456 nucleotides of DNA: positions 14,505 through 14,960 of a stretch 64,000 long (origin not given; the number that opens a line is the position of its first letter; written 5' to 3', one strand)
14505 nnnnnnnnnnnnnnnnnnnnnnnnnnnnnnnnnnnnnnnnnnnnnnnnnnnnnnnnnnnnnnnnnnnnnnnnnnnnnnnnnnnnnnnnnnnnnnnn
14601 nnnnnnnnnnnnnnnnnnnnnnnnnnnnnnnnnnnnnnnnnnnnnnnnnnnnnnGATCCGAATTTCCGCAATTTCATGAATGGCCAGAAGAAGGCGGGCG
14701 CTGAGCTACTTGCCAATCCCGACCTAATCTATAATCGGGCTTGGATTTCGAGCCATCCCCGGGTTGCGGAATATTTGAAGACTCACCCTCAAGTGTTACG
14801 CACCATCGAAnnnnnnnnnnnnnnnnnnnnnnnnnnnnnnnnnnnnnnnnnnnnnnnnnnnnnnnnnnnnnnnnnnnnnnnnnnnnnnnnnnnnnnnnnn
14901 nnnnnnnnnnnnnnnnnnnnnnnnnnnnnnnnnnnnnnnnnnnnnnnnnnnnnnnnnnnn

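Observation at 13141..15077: Tandem cluster of three paralogous small secreted proteins built from a recurring HP...NP module; no family recognised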

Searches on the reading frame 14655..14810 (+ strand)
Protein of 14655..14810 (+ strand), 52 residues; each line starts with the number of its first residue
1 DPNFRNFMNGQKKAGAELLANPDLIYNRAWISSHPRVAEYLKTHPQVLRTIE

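Call 15: search_solved_structures(query=A2, max_evalue=10, show_alignments=4)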
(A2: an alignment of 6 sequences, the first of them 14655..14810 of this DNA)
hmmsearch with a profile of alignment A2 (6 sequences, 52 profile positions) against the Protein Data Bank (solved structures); distinct sequences matched with E-value up to 10: 7.
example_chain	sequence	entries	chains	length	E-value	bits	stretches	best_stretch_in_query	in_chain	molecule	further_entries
4h6d_F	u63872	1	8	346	0.47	13.6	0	25-43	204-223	Pyrimidine precursor biosynthesis enzyme THI5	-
7u6i_A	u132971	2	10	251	0.76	12.9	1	28-45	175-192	Halogenase B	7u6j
4esx_A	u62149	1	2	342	1.2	12.4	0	25-43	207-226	Pyrimidine biosynthesis enzyme THI13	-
4esw_A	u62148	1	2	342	1.2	12.3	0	25-43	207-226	Pyrimidine biosynthesis enzyme THI13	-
1y3n_A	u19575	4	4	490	1.2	12.2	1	34-51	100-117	AlgQ1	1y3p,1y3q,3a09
7jve_A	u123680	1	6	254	1.3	12.2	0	29-50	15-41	DsbA family protein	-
3vlu_A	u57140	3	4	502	1.4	12.1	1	34-51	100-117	AlgQ1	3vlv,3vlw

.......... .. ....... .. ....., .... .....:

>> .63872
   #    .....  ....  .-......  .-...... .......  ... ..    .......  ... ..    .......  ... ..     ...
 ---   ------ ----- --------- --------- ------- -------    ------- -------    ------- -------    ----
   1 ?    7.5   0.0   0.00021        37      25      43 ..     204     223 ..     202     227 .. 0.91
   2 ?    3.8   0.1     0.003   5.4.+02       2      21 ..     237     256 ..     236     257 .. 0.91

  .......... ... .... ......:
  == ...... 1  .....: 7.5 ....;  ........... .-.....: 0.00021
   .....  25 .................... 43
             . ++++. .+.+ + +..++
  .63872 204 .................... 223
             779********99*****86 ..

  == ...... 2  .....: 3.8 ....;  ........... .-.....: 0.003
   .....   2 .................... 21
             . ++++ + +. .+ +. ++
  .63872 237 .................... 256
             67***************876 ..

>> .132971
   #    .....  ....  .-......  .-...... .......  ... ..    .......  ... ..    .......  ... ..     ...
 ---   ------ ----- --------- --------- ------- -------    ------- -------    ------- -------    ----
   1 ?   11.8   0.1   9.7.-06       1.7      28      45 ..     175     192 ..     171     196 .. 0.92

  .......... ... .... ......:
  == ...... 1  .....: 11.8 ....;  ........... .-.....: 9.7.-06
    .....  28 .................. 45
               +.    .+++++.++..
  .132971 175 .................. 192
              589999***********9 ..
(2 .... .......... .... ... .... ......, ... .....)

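Call 26: search_protein_representatives(alignment_id=A2)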
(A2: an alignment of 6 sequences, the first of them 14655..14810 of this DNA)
Query: 6 sequences, 52 profile positions. Proteins with E-value up to 0.001 (for the whole library): 1086; up to 1e-10: 445; up to 1e-30: 114. The best 150 are listed.
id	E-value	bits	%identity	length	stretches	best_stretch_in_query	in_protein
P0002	5.1e-87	301.7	-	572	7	4-51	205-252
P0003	2.3e-84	293.2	-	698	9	6-49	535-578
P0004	2.8e-80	280.1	-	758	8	6-50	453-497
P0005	4.3e-74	260.3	-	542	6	4-48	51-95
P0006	7.2e-74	259.6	-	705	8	6-50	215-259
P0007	4.9e-70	247.3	-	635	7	6-50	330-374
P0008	3.9e-68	241.3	-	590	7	5-48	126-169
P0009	2.4e-67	238.7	-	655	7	4-51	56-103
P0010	7.1e-65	230.8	-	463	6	6-50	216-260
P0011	1.0e-63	227.1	-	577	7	4-47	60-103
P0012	1.5e-63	226.6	-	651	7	4-51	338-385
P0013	9.5e-63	224.0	-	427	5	7-51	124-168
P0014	1.8e-60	216.7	-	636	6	6-50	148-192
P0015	4.6e-60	215.4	-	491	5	4-51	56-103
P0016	5.5e-60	215.2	-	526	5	3-51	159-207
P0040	2.2e-46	171.6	-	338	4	3-51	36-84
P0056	5.9e-43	160.6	-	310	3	3-51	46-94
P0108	7.8e-32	125.0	-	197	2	3-52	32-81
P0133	6.2e-27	109.3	-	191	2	3-49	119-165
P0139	2.0e-26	107.7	-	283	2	3-50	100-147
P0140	2.0e-26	107.7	-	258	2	4-51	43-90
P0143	3.9e-26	106.8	-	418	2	2-50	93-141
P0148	1.7e-25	104.7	-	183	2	3-51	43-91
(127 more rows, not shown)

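Call 28: search_protein_families(library=pfam, proteins=[P0002, P0003, P0005, P0013, P0040, P0056, P0108, P0133, P0148, P0143], max_evalue=0.1)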
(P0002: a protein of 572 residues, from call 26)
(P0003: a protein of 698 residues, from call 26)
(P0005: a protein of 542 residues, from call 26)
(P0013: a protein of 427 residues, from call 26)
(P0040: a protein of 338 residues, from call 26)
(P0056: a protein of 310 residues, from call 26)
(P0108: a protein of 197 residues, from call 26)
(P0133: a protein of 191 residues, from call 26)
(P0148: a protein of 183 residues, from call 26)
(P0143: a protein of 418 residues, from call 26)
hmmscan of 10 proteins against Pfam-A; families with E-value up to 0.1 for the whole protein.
P0002 (572 aa): 27 families (the best 25 are shown)
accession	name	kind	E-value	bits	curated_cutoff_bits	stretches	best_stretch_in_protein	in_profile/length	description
PF16525.10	MHB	-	6.9e-18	65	27.4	2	51-109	10-64/77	Haemophore, haem-binding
PF07533.21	BRK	-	6.6e-10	39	23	0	382-393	28-39/44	BRK domain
PF09626.15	DHC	-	8.4e-10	40.1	22.2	0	235-309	44-113/116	Dihaem cytochrome c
PF14497.11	GST_C_3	-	5e-08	33.5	21.6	0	49-99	52-103/104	Glutathione S-transferase, C-terminal domain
PF16881.10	LIAS_N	-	7.6e-07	30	27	0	368-398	14-45/96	N-terminal domain of lipoyl synthase of Radical_SAM family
PF09349.15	OHCU_decarbox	-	9e-07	30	24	0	124-165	29-66/155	OHCU decarboxylase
PF07319.16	DnaI_N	-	1.2e-06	29.5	24.1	0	280-318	30-68/94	Primosomal protein DnaI N-terminus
PF25655.1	Phi6_P8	-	1.8e-06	28.5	27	0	382-425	57-99/143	Phi6 bacteriophage P8 capsid protein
PF09280.16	XPC-binding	-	3.9e-06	26.9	26.4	0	286-329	2-50/57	XPC-binding domain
PF23713.2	WH_Egal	-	3.6e-05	24.6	27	0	234-246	42-54/69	Egalitarian winged helix domain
PF23195.1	UBQLN1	-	4.3e-05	23.6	27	0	215-258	10-50/70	Ubiquilin-1-like domain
PF19925.4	DUF6388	-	4.9e-05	24.2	25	0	122-145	5-28/107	Family of unknown function (DUF6388)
PF18882.5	DUF5647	-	0.00014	22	27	0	92-118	12-38/79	Family of unknown function (DUF5647)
PF25591.1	LRV_2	-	0.00034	21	27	0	88-107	22-41/61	Leucine Rich Repeat Variant domain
PF17958.7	EF-hand_13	-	0.00038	20.6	22.6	0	153-178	28-52/90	EF-hand domain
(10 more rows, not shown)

P0003 (698 aa): 6 families
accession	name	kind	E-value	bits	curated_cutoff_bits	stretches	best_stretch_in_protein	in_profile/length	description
PF16525.10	MHB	-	1.8e-09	38.1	27.4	0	49-96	20-63/77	Haemophore, haem-binding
PF07533.21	BRK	-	1.5e-05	25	23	0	565-577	28-40/44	BRK domain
PF19925.4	DUF6388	-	2.6e-05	25.1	25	0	441-460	8-27/107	Family of unknown function (DUF6388)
PF05939.18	Phage_min_tail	-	0.0025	18.6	39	0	79-110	55-86/108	Phage minor tail protein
PF09280.16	XPC-binding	-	0.05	13.7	26.4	0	71-104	20-51/57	XPC-binding domain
PF11897.13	DUF3417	-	0.086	13.7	25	0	547-628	5-88/109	Protein of unknown function (DUF3417)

P0005 (542 aa): 16 families
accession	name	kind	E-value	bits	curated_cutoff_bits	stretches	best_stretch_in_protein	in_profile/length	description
PF16525.10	MHB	-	8.7e-12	45.5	27.4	0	52-99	20-63/77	Haemophore, haem-binding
PF07533.21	BRK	-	1.8e-08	34.4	23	0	408-420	28-40/44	BRK domain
PF23195.1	UBQLN1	-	1.4e-06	28.4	27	0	61-102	10-48/70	Ubiquilin-1-like domain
PF23713.2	WH_Egal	-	2.9e-06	28.1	27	0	164-181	38-56/69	Egalitarian winged helix domain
PF04069.17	OpuAC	-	8.8e-06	25.9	21.2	0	365-415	180-225/257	Substrate binding domain of ABC-type glycine betaine transport system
PF24851.1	DUF7725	-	2.4e-05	24.6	25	0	238-260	43-65/73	Domain of unknown function (DUF7725)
PF09298.16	FAA_hydrolase_N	-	0.00018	22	25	0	62-111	34-82/105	Fumarylacetoacetase N-terminal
PF19925.4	DUF6388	-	0.00023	22.1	25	0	80-99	8-27/107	Family of unknown function (DUF6388)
PF14497.11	GST_C_3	-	0.00076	20.1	21.6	0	463-494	72-103/104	Glutathione S-transferase, C-terminal domain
PF25591.1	LRV_2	-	0.00076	19.8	27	0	166-181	22-37/61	Leucine Rich Repeat Variant domain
PF24335.1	DUF7503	-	0.02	14.9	27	0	238-251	5-18/42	Family of unknown function (DUF7503)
PF03344.20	Daxx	-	0.032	14.8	27.6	0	242-254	32-44/99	Daxx N-terminal Rassf1C-interacting domain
PF25251.1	DUF7853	-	0.045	14.8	27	0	340-381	18-59/81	Family of unknown function (DUF7853)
PF16881.10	LIAS_N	-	0.06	14.3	27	0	399-425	20-46/96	N-terminal domain of lipoyl synthase of Radical_SAM family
PF14357.11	DUF4404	-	0.072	14.2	27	0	63-99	35-72/83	Domain of unknown function (DUF4404)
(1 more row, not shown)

P0013 (427 aa): 14 families
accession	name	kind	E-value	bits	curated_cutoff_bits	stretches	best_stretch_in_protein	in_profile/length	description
PF16525.10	MHB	-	9.5e-21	74.2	27.4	4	193-246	15-64/77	Haemophore, haem-binding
PF09280.16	XPC-binding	-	1.9e-08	34.3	26.4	0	219-253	19-51/57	XPC-binding domain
PF18882.5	DUF5647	-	1.4e-07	31.7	27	0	34-60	11-37/79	Family of unknown function (DUF5647)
PF14749.11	Acyl-CoA_ox_N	-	1.9e-05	25.6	25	0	217-303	9-90/120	Acyl-coenzyme A oxidase N-terminal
PF17211.8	VHL_C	-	4.1e-05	23.7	22.4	0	306-322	29-45/49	VHL box domain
PF08310.17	LGFP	-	0.00012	22.8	22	0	108-134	7-36/53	LGFP repeat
PF10929.13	DUF2811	-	0.0002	22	26.6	0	146-157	16-27/57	Protein of unknown function (DUF2811)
PF01894.22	UPF0047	-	0.0016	19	27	0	237-276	38-77/117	Uncharacterised protein family UPF0047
PF14003.11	YlbE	-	0.0042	17.8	27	0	305-327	2-24/61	YlbE-like protein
PF07527.18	Hairy_orange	-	0.0054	17.4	25.3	0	146-168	15-31/40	Hairy Orange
PF11647.13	MLD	-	0.017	15.6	35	0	154-166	53-65/81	Membrane Localization Domain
PF00173.33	Cyt-b5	-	0.021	15.3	23.7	0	381-399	24-42/74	Cytochrome b5-like Heme/Steroid binding domain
PF15110.11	TMEM141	-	0.026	15.5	27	0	383-397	6-20/91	TMEM141 protein family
PF18269.6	T3SS_ATPase_C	-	0.032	14.5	22.7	0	151-180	36-65/72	T3SS EscN ATPase C-terminal domain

P0040 (338 aa): 10 families
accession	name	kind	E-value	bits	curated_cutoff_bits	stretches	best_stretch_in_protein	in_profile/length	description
PF16525.10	MHB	-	6.5e-11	42.7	27.4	0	273-319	17-59/77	Haemophore, haem-binding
PF09280.16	XPC-binding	-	2.4e-05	24.4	26.4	0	68-92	26-50/57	XPC-binding domain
PF07527.18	Hairy_orange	-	8.1e-05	23.3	25.3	0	148-171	17-34/40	Hairy Orange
PF18882.5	DUF5647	-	0.00011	22.4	27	0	276-296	14-34/79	Family of unknown function (DUF5647)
PF23195.1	UBQLN1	-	0.00012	22.2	27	0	47-80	10-41/70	Ubiquilin-1-like domain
PF25591.1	LRV_2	-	0.00013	22.3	27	0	43-57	23-37/61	Leucine Rich Repeat Variant domain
PF07533.21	BRK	-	0.0009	19.3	23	0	308-317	29-38/44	BRK domain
PF17958.7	EF-hand_13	-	0.0041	17.3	22.6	0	300-322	29-50/90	EF-hand domain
PF00173.33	Cyt-b5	-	0.014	15.8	23.7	0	297-314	24-41/74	Cytochrome b5-like Heme/Steroid binding domain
PF19925.4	DUF6388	-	0.017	16.1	25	0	70-86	12-28/107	Family of unknown function (DUF6388)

P0056 (310 aa): 3 families
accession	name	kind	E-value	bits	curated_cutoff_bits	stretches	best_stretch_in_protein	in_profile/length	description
PF16525.10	MHB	-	3.1e-07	30.9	27.4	0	139-176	18-57/77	Haemophore, haem-binding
PF23195.1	UBQLN1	-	0.076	13.2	27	0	167-200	31-64/70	Ubiquilin-1-like domain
PF18769.7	APOBEC1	-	0.087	13.5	27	0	153-177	43-67/101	APOBEC1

P0108 (197 aa): 5 families
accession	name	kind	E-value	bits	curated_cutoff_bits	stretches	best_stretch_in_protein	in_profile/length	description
PF16525.10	MHB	-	0.0015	19.1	27.4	0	34-80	20-62/77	Haemophore, haem-binding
PF21632.3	MOV-10_N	-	0.0034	17.9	27.4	0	88-122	4-38/67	Helicase MOV-10, N-terminal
PF17830.6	STI1-HOP_DP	-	0.0035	17.7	29.1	0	100-111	2-13/55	STI1/HOP, DP domain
PF24335.1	DUF7503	-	0.0048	16.9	27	0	31-42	2-13/42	Family of unknown function (DUF7503)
PF25591.1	LRV_2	-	0.043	14.3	27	0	61-75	22-36/61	Leucine Rich Repeat Variant domain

P0133 (191 aa): 9 families
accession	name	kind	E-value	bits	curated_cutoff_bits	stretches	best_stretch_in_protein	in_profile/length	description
PF16525.10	MHB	-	0.00015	22.3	27.4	0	117-135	45-63/77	Haemophore, haem-binding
PF07319.16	DnaI_N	-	0.00084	20.4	24.1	0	68-95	29-58/94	Primosomal protein DnaI N-terminus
PF25591.1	LRV_2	-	0.0013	19.1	27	0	68-88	22-42/61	Leucine Rich Repeat Variant domain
PF09280.16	XPC-binding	-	0.0027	17.7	26.4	0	151-176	26-51/57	XPC-binding domain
PF21096.2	RecA_C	-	0.0035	17.9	27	0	73-89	34-50/57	RecA C-terminal domain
PF23257.1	DUF7071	-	0.018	15.2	27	0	28-55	25-52/68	Domain of unknown function (DUF7071)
PF18269.6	T3SS_ATPase_C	-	0.03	14.6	22.7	0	147-168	43-64/72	T3SS EscN ATPase C-terminal domain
PF13663.11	DUF4148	-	0.048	14.5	27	0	9-38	13-42/62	Domain of unknown function (DUF4148)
PF08651.15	DASH_Duo1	-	0.052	13.8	25.4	0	85-147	7-67/74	DASH complex subunit Duo1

P0148 (183 aa): 9 families
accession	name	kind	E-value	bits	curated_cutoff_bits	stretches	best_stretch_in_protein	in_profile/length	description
PF16525.10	MHB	-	2e-07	31.5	27.4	0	113-157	19-59/77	Haemophore, haem-binding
PF09280.16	XPC-binding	-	7.5e-05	22.8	26.4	0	122-155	12-47/57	XPC-binding domain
PF25591.1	LRV_2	-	0.00081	19.8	27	0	73-90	23-40/61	Leucine Rich Repeat Variant domain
PF07533.21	BRK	-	0.0012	18.9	23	0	76-87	28-39/44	BRK domain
PF23713.2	WH_Egal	-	0.0013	19.7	27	0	41-54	43-56/69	Egalitarian winged helix domain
PF21096.2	RecA_C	-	0.0023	18.5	27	0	111-129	32-50/57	RecA C-terminal domain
PF12652.12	CotJB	-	0.0027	18.3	29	0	114-127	18-31/76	CotJB protein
PF07319.16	DnaI_N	-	0.033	15.2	24.1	0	120-169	31-78/94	Primosomal protein DnaI N-terminus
PF18769.7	APOBEC1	-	0.084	13.5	27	0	41-55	54-68/101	APOBEC1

P0143 (418 aa): 0 families

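Call 29: search_protein_families(library=ncbifam, proteins=[P0002, P0003, P0005, P0013, P0040, P0056, P0108, P0133, P0148, P0143], max_evalue=0.1)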
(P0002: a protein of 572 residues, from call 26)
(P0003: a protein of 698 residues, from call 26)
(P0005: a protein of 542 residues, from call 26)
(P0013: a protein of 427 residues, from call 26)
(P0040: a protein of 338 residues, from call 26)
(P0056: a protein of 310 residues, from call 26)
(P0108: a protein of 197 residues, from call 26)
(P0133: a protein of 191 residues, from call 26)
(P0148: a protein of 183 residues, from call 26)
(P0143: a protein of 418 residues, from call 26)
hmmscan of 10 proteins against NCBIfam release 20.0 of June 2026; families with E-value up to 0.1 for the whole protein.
P0002 (572 aa): 6 families
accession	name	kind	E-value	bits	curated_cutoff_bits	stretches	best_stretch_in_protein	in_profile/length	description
TIGR04529.1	MTB_hemophore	subfamily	4.9e-21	75.4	32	3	198-254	10-62/77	hemophore-related protein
NF052671.1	ssr3402_fam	equivalog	2.3e-08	34.1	90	0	266-289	16-39/83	ssr3402 family protein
NF011282.0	PRK14692.1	equivalog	3.6e-08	32.2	878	0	347-399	172-224/749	flagellar hook-associated protein FlgL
NF049919.1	DesA_ISL3_tail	domain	0.00067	20.1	30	0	238-287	25-71/122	DesA/ISL3 alpha bundle tail domain-containing protein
NF004418.0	PRK05761.1-4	subfamily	0.00095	17.5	692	0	105-141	27-63/717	type B DNA-directed DNA polymerase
NF041932.1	MzaB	equivalog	0.035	12.4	850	0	410-428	197-215/480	MZA anti-phage system associated ATPase MzaB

P0003 (698 aa): 4 families
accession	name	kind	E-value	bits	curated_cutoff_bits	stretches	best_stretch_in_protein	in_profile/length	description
TIGR04529.1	MTB_hemophore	subfamily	3.7e-15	56.6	32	1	50-102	19-67/77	hemophore-related protein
TIGR04530.1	hemophoreRv0203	equivalog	9.5e-06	25.8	120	0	425-459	52-86/118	hemophore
NF010290.0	PRK13730.1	subfamily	0.075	12.6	333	0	397-451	25-79/212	type-F conjugative transfer system pilin assembly protein TrbC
NF007581.0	PRK10216.1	equivalog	0.081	12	314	0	197-257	137-196/319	HTH-type transcriptional regulator YidZ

P0005 (542 aa): 1 family
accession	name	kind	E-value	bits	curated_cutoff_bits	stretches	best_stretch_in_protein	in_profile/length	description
TIGR04529.1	MTB_hemophore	subfamily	1.3e-13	51.6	32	0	54-108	20-70/77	hemophore-related protein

P0013 (427 aa): 4 families
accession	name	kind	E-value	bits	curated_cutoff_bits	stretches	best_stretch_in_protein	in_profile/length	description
TIGR04529.1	MTB_hemophore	subfamily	3.4e-18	66.3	32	4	23-86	4-63/77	hemophore-related protein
TIGR04530.1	hemophoreRv0203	equivalog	1.3e-13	51.2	120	1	7-85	13-88/118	hemophore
TIGR04539.1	tRNA_cyclodipep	subfamily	2.3e-05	24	45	0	140-181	109-150/220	tRNA-dependent cyclodipeptide synthase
TIGR00601.1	rad23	equivalog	8.6e-05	21.9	207.3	0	295-330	267-300/381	UV excision repair protein Rad23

P0040 (338 aa): 3 families
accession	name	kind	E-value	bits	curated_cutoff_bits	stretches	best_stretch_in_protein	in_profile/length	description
TIGR04529.1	MTB_hemophore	subfamily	4.8e-14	53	32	0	40-86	20-62/77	hemophore-related protein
TIGR04530.1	hemophoreRv0203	equivalog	8.7e-05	22.7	120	0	115-168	36-86/118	hemophore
TIGR04539.1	tRNA_cyclodipep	subfamily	0.0054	16.3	45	0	220-265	109-153/220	tRNA-dependent cyclodipeptide synthase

P0056 (310 aa): 1 family
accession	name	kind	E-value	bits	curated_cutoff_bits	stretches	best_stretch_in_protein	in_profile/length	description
TIGR04529.1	MTB_hemophore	subfamily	1.6e-07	32.1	32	0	135-179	12-58/77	hemophore-related protein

P0108 (197 aa): 1 family
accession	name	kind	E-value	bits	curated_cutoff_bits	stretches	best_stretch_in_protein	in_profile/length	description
TIGR04529.1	MTB_hemophore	subfamily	0.00017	22.4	32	0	121-142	13-34/77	hemophore-related protein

P0133 (191 aa): 3 families
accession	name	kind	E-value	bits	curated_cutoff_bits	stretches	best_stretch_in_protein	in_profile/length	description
TIGR04529.1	MTB_hemophore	subfamily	9.1e-06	26.5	32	0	151-168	15-32/77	hemophore-related protein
NF041881.1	PTPDL_fam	equivalog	0.0065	15.6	200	0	52-86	73-107/339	PTPDL family protein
NF002094.0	PRK00933.1-4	equivalog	0.044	13.6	300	0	26-69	100-143/169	rRNA maturation protein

P0148 (183 aa): 1 family
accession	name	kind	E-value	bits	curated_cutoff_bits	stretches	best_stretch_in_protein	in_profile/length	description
TIGR04529.1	MTB_hemophore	subfamily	2.7e-08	34.6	32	0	72-131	12-64/77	hemophore-related protein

P0143 (418 aa): 1 family
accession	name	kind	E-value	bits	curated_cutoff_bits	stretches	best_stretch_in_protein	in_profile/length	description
TIGR04529.1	MTB_hemophore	subfamily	0.062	14.2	32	1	64-114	12-65/77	hemophore-related protein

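Call 31: search_solved_structures(query=P0013, max_evalue=10, show_alignments=3)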
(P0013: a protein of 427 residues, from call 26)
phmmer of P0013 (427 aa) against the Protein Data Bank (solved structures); distinct sequences matched with E-value up to 10: 6.
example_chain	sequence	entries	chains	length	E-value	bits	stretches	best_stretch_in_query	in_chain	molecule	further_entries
3atg_A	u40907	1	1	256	0.09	15.3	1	168-248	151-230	GLUCANASE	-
9voo_A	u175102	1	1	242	0.12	14.9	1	168-247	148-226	Hydrolase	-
9voq_A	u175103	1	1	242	0.12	14.9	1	168-247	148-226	Beta-1,3-glucanase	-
9vmv_A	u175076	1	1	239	0.17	14.4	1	168-247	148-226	Beta-1,3-glucanase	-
2p0v_A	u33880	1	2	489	0.27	13.7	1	3-55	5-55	Hypothetical protein BT3781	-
3may_A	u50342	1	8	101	0.8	12.2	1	19-85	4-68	POSSIBLE EXPORTED PROTEIN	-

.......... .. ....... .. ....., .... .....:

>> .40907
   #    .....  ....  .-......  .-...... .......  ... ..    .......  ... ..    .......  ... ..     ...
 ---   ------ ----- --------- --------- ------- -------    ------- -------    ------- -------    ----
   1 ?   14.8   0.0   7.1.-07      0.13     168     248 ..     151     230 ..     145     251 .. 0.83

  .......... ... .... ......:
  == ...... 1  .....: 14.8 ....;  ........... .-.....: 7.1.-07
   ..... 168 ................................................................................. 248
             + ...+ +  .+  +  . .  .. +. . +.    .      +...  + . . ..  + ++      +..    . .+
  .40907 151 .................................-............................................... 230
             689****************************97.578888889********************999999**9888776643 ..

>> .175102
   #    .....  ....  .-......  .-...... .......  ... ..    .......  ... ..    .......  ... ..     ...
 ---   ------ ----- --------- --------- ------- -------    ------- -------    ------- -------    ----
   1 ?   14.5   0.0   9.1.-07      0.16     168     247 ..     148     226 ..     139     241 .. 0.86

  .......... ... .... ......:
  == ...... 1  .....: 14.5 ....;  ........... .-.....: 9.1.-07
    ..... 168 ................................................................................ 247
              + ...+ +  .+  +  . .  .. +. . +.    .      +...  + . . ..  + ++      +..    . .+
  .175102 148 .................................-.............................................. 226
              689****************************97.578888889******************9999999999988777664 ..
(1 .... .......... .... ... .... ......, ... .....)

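Call 60: list_cluster_members(proteins=[P0002, P0003, P0005, P0013, P0133, P0148, P0140, P0139, P0143, P0108])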
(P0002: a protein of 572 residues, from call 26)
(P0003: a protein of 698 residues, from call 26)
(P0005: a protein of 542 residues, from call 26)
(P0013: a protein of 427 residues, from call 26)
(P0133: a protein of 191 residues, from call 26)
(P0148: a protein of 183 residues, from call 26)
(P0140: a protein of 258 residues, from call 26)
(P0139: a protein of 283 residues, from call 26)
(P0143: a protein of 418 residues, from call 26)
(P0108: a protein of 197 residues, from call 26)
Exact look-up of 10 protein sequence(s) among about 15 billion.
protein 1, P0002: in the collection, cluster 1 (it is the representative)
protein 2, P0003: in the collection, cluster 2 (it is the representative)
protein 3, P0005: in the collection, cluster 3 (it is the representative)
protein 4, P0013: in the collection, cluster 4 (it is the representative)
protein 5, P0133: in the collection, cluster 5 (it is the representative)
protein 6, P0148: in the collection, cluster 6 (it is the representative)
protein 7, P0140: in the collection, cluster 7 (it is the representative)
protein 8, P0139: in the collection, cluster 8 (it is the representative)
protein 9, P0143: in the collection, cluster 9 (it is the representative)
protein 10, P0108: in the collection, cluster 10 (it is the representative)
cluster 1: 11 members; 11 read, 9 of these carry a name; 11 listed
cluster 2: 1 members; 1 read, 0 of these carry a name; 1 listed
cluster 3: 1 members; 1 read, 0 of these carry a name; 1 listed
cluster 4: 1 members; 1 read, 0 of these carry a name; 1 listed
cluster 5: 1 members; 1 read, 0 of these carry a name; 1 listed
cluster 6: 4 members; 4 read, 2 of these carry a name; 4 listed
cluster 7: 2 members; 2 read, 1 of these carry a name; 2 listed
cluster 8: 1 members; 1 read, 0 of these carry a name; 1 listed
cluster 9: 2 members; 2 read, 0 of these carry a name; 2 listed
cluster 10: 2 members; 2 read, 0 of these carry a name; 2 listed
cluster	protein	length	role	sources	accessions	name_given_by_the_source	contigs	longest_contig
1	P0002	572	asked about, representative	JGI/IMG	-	phage-related protein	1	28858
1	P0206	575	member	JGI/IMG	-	phage-related protein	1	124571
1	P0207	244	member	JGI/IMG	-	phage-related protein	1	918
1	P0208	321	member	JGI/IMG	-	phage-related protein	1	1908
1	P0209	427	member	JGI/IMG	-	phage-related protein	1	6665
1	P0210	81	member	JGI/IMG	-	hypothetical protein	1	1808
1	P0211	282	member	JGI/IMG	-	hypothetical protein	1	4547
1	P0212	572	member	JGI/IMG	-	phage-related protein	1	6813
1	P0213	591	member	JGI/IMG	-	phage-related protein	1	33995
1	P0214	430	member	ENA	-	-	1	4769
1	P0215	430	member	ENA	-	-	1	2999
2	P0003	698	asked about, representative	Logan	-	-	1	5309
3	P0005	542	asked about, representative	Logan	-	-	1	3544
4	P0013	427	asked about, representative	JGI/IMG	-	-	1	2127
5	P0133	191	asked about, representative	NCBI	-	-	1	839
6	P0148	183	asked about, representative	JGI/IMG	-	-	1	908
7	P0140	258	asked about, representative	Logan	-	-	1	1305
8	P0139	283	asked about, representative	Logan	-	-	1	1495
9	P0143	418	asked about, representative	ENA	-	-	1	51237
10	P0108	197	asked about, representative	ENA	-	-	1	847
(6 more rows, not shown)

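Call 90: search_protein_families(library=phrogs, proteins=[P0002], max_evalue=0.01)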
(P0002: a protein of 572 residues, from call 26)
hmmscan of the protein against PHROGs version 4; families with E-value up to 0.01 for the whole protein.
P0002 (572 aa): 13 families
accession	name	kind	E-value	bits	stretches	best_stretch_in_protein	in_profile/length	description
phrog_11085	-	unknown function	2.1e-08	35.7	0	134-177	8-51/90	-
phrog_15619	-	unknown function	8.2e-07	30.6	0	124-145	21-42/82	-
phrog_1241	-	unknown function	1.2e-05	26.3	0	137-160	12-35/68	-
phrog_27361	-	unknown function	1.5e-05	26.2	0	109-152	47-90/149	-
phrog_8063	-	unknown function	2.1e-05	25.6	0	370-386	48-64/68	-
phrog_14596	-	unknown function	7e-05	23.9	0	123-153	7-37/75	-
phrog_13127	-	unknown function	0.00029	22.4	0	118-159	26-67/132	-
phrog_34474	-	unknown function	0.00056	21.3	0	204-235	20-51/84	-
phrog_23440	-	unknown function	0.00079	20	0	138-145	12-19/44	-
phrog_13007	-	unknown function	0.0013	20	0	272-287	21-36/116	-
phrog_12601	-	unknown function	0.003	18.6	0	447-476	30-61/69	-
phrog_7861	-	other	0.0063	17.2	0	229-252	10-33/159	acetyltransferase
phrog_20777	-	unknown function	0.0089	17.1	0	369-402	20-52/71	-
